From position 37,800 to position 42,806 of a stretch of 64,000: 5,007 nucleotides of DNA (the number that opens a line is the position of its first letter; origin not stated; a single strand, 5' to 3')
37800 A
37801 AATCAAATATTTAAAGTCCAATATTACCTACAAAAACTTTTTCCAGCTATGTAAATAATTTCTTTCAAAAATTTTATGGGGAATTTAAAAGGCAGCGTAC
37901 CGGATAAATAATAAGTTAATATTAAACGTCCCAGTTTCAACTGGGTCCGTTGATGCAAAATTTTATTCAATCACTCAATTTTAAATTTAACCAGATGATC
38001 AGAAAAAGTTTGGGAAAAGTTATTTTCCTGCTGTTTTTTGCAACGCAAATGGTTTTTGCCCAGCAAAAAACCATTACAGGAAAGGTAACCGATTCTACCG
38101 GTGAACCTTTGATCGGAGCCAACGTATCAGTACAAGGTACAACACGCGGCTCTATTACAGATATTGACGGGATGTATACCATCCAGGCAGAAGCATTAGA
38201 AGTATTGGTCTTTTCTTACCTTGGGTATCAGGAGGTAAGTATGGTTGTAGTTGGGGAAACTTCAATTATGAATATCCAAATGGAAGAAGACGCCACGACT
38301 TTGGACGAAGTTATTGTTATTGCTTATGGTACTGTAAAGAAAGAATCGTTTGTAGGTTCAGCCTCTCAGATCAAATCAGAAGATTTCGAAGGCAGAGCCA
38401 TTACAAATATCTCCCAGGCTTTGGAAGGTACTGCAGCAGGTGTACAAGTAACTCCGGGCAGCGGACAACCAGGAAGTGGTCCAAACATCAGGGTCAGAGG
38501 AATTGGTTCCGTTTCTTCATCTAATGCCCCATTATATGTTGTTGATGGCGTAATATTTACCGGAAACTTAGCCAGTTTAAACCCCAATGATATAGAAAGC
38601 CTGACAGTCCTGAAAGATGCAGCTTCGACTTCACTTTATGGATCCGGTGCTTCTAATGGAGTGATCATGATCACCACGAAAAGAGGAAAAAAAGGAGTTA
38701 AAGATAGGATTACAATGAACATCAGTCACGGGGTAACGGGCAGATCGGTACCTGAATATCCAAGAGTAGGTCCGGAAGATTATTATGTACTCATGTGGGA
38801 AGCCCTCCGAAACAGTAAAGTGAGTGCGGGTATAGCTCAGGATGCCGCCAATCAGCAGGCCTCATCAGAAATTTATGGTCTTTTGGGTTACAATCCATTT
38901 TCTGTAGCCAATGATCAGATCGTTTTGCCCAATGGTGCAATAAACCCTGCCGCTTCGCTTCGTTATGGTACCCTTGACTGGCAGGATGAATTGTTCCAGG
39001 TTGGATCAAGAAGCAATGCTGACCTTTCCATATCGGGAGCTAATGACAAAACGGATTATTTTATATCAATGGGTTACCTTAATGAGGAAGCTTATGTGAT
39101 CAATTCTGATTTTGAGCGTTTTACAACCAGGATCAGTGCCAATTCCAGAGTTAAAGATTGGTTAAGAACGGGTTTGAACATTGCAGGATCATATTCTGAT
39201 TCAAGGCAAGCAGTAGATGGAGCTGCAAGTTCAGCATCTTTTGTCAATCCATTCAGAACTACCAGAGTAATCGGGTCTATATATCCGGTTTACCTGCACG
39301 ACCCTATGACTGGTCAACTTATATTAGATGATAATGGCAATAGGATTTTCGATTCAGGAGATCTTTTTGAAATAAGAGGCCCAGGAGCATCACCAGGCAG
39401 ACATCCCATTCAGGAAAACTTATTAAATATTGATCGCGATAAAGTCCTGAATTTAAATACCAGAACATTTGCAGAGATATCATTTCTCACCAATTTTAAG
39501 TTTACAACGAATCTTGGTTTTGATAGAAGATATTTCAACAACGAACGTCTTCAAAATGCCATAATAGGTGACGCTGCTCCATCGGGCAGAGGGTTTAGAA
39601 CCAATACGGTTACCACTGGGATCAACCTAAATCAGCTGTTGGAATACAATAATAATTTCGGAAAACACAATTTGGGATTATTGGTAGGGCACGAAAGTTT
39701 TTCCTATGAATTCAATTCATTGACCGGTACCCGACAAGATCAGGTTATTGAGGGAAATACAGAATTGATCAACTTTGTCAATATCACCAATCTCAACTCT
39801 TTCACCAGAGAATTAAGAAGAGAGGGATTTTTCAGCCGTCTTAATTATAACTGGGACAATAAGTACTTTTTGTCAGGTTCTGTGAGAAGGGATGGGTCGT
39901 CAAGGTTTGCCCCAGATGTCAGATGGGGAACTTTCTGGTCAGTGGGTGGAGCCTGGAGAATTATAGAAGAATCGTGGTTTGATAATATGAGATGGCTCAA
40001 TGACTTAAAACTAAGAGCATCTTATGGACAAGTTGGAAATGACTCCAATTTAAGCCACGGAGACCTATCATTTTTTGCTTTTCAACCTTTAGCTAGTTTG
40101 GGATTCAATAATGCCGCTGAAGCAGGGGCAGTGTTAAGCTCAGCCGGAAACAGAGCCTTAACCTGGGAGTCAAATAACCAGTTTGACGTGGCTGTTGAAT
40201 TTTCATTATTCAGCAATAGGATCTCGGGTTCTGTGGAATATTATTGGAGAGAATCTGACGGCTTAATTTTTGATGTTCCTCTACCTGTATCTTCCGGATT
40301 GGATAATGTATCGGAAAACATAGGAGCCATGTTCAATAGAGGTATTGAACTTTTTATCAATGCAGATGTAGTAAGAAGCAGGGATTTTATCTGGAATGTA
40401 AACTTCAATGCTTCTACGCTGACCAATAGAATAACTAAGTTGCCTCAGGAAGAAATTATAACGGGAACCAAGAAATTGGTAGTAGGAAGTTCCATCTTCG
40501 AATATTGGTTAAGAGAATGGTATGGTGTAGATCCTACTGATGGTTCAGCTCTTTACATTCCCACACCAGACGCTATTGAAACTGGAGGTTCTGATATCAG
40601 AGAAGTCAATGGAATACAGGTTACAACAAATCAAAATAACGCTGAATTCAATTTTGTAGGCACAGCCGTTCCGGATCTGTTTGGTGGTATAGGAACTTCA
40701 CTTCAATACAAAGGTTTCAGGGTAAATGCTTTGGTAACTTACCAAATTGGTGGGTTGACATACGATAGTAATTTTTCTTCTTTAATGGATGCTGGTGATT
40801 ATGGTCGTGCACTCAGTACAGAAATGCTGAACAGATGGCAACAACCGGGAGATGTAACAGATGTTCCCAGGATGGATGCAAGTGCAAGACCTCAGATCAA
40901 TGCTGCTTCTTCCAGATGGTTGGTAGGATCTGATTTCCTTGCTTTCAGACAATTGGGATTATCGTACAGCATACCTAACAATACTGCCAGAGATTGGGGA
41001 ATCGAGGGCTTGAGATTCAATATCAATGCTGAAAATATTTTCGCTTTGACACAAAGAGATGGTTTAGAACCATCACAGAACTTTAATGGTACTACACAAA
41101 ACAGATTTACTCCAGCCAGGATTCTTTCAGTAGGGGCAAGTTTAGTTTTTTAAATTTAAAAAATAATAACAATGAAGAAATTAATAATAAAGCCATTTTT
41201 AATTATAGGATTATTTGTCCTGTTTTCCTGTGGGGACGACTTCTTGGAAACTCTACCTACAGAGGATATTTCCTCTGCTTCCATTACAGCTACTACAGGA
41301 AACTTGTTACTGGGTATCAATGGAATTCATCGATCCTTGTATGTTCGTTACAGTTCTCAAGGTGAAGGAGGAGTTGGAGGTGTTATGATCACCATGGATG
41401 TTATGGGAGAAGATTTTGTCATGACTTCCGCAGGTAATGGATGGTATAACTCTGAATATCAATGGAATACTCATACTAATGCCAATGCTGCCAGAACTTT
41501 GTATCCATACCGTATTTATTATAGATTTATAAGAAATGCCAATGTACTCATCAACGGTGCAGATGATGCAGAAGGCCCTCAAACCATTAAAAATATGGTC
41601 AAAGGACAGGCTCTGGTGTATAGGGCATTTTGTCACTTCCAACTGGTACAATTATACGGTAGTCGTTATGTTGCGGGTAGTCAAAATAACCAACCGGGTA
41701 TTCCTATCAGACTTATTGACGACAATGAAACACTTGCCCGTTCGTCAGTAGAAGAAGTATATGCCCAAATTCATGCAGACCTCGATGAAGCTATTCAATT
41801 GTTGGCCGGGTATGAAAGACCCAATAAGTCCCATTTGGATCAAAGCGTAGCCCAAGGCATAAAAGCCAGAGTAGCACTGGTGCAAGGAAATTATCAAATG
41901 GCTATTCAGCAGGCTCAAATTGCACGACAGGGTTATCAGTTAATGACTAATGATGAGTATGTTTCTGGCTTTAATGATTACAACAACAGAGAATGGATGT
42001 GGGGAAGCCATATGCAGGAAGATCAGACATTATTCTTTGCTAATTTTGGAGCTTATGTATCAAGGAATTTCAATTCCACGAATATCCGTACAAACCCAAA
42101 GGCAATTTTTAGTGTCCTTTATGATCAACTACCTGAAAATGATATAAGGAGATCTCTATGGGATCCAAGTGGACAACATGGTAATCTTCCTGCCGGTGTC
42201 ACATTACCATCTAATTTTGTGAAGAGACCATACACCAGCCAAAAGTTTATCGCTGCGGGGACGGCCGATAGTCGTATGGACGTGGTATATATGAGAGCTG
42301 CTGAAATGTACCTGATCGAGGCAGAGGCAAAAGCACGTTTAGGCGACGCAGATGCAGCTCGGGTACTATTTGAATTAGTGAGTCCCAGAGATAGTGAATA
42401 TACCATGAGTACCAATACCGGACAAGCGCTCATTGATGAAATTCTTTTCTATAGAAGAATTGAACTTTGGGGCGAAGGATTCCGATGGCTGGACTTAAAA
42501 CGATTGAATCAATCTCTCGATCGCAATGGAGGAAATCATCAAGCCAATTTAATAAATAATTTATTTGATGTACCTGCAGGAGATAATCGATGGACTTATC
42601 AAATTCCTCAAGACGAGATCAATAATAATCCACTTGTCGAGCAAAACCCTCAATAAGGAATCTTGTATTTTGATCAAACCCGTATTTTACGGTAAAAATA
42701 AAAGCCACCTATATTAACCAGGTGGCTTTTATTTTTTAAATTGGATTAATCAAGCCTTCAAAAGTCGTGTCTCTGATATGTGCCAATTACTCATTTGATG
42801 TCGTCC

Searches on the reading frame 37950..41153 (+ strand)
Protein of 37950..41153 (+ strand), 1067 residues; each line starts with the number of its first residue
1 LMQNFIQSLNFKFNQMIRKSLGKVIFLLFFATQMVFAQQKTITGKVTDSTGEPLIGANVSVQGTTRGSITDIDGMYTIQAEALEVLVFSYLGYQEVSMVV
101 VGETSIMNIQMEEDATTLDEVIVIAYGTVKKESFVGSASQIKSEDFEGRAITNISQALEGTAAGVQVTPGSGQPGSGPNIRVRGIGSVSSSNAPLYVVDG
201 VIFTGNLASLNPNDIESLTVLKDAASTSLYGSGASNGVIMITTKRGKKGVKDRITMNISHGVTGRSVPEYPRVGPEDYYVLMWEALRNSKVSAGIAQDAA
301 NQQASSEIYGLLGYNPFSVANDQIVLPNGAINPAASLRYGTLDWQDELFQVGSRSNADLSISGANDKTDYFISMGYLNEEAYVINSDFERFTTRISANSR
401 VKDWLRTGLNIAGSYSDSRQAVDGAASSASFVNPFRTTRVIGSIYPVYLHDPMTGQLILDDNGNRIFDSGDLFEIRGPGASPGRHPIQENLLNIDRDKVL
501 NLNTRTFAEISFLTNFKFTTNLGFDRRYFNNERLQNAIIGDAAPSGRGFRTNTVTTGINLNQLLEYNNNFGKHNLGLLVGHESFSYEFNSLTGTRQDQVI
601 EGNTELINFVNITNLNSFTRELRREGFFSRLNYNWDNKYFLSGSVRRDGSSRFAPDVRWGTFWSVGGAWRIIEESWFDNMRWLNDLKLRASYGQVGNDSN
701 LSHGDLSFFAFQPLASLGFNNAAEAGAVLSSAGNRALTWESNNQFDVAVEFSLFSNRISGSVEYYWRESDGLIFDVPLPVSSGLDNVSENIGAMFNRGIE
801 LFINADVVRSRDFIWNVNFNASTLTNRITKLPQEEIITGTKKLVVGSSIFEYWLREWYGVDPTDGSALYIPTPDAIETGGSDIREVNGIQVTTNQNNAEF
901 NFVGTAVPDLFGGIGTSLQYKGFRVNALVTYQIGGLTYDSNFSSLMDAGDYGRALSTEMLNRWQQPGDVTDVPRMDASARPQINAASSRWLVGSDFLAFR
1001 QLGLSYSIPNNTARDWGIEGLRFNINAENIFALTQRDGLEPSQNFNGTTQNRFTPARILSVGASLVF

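Call 11: search_protein_families(library=pfam, proteins=[window:37950-41153:+])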
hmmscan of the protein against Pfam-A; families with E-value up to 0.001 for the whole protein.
window:37950-41153:+ (1067 aa): 3 families
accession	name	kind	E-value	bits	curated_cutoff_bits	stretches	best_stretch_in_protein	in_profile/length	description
PF07715.20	Plug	-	4.8e-20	72.5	23.9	1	132-238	3-107/107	TonB-dependent Receptor Plug Domain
PF13715.12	CarbopepD_reg_2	-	4.8e-18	65.4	32.2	1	42-123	1-88/88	CarboxypepD_reg-like domain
PF13620.12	CarboxypepD_reg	-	5.4e-11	43.1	32.3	1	41-112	1-82/82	Carboxypeptidase regulatory-like domain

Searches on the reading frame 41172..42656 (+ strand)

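Call 94: search_protein_families(library=pfam, max_evalue=0.00001, proteins=[window:41172-42656:+])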
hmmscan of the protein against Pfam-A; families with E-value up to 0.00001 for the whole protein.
window:41172-42656:+ (494 aa): 2 families
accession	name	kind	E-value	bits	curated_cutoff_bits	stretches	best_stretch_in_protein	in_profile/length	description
PF07980.17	SusD_RagB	-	2.1e-21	77.3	23.1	1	354-493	133-295/297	SusD family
PF14322.12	SusD-like_3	-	2.6e-21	77.2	27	1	82-236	51-191/191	Starch-binding associating with outer membrane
